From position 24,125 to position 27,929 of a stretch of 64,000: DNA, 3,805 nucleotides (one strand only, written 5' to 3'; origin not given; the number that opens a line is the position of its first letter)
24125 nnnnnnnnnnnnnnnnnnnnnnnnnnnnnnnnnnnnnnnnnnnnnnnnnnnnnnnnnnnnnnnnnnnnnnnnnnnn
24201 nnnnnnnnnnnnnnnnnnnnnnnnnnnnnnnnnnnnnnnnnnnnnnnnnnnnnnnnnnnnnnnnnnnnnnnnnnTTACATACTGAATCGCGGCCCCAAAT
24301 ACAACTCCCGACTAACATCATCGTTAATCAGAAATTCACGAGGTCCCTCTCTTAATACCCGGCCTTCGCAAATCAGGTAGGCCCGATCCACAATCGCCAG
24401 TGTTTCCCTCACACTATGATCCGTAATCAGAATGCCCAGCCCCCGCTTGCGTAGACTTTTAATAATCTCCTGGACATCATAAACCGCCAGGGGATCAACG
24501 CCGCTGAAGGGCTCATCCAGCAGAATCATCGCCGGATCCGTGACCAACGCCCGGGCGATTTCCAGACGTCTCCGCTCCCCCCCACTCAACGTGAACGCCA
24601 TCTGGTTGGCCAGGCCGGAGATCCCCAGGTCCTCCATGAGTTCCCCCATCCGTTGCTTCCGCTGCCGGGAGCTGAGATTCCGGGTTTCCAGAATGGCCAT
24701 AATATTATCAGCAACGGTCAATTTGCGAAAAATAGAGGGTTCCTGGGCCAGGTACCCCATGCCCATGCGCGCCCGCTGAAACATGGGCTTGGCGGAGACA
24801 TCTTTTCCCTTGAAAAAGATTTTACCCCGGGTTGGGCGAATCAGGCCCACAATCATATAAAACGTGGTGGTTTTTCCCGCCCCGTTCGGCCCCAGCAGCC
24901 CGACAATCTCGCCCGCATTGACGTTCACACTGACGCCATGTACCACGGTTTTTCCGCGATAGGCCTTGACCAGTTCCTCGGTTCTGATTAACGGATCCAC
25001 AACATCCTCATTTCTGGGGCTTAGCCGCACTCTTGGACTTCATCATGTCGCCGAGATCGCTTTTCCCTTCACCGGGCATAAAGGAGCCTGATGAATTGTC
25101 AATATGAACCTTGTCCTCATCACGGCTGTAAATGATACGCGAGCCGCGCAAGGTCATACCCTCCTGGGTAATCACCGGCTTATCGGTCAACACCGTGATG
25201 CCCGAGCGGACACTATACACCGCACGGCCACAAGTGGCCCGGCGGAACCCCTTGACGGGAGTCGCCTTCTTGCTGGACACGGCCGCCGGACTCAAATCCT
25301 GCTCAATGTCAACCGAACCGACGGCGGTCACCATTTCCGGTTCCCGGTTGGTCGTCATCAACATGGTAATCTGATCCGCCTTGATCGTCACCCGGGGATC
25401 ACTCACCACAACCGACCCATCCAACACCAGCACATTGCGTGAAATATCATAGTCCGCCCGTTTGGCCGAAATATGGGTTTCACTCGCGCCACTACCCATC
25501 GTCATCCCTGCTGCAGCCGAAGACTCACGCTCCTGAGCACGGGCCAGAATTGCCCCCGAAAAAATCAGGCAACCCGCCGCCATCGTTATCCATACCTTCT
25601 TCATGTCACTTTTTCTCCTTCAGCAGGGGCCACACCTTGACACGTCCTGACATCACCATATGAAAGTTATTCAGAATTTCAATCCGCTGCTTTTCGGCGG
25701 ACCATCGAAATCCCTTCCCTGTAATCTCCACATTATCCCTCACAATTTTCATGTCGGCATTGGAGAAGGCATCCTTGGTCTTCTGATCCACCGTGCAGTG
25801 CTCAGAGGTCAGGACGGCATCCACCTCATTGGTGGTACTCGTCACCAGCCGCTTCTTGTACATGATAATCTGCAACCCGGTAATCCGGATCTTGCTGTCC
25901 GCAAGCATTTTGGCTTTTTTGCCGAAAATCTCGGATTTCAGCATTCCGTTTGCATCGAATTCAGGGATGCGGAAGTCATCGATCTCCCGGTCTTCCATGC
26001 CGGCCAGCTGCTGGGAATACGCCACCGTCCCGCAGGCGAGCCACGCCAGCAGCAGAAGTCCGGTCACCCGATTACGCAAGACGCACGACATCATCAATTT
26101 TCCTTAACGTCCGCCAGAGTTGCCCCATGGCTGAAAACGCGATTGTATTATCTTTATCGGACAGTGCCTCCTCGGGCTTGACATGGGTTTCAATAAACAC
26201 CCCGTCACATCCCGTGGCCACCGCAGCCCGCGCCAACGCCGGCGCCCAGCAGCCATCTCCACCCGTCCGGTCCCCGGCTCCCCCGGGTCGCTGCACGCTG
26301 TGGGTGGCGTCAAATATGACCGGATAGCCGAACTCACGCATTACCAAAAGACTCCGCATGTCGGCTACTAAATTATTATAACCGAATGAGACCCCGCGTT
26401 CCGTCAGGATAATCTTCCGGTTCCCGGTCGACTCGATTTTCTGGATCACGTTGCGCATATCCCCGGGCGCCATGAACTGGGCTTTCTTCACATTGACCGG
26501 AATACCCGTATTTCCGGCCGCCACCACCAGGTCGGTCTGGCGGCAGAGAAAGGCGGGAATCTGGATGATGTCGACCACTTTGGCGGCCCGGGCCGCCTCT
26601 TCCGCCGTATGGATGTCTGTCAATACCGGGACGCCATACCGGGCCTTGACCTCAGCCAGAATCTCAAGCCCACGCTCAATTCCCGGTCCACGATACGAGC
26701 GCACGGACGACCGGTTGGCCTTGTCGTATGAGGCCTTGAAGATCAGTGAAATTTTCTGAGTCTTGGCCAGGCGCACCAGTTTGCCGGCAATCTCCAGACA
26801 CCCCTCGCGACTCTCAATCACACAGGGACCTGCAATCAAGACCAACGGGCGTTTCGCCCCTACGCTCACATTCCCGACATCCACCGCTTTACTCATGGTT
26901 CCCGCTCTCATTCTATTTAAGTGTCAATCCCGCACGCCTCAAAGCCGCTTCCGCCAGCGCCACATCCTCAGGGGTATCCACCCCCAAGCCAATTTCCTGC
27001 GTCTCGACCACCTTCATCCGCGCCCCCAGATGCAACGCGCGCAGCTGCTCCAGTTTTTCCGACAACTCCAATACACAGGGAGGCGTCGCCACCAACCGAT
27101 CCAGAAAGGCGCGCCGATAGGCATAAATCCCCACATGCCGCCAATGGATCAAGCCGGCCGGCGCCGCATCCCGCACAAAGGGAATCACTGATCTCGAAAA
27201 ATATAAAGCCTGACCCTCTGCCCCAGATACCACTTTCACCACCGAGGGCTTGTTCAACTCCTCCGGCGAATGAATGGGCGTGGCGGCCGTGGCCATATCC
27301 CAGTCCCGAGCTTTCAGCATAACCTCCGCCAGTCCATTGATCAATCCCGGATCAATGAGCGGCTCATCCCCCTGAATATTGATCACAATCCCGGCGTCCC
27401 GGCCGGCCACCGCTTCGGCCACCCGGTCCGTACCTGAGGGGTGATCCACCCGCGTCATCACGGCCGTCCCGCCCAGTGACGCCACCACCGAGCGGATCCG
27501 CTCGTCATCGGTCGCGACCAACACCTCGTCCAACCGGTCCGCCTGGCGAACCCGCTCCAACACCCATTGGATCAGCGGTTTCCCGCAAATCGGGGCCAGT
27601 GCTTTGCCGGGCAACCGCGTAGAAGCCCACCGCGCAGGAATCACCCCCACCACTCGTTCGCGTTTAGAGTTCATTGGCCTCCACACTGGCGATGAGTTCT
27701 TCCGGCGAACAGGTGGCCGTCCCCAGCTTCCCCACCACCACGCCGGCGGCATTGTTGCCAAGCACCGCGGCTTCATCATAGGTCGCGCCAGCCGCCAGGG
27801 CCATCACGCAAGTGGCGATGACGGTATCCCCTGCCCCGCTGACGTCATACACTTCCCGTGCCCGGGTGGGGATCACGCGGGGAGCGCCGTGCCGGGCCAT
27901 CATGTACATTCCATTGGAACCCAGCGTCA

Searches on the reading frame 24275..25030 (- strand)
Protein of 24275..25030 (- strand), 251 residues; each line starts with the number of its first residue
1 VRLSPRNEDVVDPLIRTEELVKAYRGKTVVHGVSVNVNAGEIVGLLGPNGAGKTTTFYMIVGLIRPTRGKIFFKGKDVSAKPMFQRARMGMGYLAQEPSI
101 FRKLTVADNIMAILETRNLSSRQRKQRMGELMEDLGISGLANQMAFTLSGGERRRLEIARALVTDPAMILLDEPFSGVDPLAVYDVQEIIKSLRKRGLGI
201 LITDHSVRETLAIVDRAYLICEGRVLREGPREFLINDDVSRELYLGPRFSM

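Call 84: search_protein_families(library=pfam, max_evalue=0.00001, proteins=[window:24275-25030:-])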
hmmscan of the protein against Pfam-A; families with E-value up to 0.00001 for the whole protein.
window:24275-25030:- (251 aa): 2 families
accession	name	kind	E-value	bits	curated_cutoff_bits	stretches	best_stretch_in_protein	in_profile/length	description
PF00005.33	ABC_tran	-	2.4e-37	129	25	1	31-175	2-136/137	ABC transporter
PF13304.12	AAA_21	-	5.1e-08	33.8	27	0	131-206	221-299/304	AAA domain, putative AbiEii toxin, Type IV TA system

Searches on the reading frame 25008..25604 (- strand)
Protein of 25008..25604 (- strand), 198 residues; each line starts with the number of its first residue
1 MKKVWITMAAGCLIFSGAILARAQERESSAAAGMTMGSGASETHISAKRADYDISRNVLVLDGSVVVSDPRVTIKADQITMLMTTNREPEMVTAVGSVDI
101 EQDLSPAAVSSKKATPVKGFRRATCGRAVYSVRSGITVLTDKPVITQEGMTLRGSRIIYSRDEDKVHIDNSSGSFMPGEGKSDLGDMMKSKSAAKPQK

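Call 84: search_protein_families(library=pfam, max_evalue=0.00001, proteins=[window:25008-25604:-])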
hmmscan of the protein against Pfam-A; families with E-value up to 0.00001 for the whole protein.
window:25008-25604:- (198 aa): 1 family
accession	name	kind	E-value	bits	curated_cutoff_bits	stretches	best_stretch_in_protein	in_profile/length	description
PF03968.19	LptD_N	-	3.1e-13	50.4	20.4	1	44-164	1-112/113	LptA/(LptD N-terminal domain) LPS transport protein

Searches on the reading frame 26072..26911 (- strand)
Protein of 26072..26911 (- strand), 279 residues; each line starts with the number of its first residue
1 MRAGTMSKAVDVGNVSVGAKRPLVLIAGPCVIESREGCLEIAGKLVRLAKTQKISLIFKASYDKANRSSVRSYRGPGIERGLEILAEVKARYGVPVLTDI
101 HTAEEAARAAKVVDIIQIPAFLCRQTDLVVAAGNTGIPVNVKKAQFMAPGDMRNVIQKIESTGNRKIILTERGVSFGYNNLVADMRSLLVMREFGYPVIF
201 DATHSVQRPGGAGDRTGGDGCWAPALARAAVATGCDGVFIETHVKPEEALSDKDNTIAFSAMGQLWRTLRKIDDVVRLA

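Call 85: search_protein_families(library=pfam, max_evalue=0.00001, proteins=[window:26072-26911:-])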
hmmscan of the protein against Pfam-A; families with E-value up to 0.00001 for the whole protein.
window:26072-26911:- (279 aa): 1 family
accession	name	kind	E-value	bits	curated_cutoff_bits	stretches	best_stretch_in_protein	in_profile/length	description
PF00793.26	DAHP_synth_1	-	1e-71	241.5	25.5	1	14-271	9-263/270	DAHP synthetase I family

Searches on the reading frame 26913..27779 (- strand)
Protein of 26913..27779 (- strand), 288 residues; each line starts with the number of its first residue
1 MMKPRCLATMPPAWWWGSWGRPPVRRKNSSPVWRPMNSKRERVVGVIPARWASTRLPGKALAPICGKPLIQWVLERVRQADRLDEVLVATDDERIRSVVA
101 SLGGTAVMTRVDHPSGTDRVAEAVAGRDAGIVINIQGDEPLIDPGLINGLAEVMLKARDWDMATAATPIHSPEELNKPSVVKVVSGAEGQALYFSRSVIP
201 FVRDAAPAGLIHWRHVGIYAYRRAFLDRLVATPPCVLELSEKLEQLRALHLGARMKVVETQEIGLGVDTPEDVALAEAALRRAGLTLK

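Call 85: search_protein_families(library=pfam, max_evalue=0.00001, proteins=[window:26913-27779:-])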
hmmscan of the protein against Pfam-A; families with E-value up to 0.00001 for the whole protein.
window:26913-27779:- (288 aa): 2 families
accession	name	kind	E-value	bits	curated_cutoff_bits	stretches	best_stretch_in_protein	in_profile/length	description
PF02348.25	CTP_transf_3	-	1.1e-57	195.8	22.6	1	45-251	2-213/217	Cytidylyltransferase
PF12804.13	NTP_transf_3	-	4.3e-11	43.7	27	1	58-204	15-143/160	MobA-like NTP transferase domain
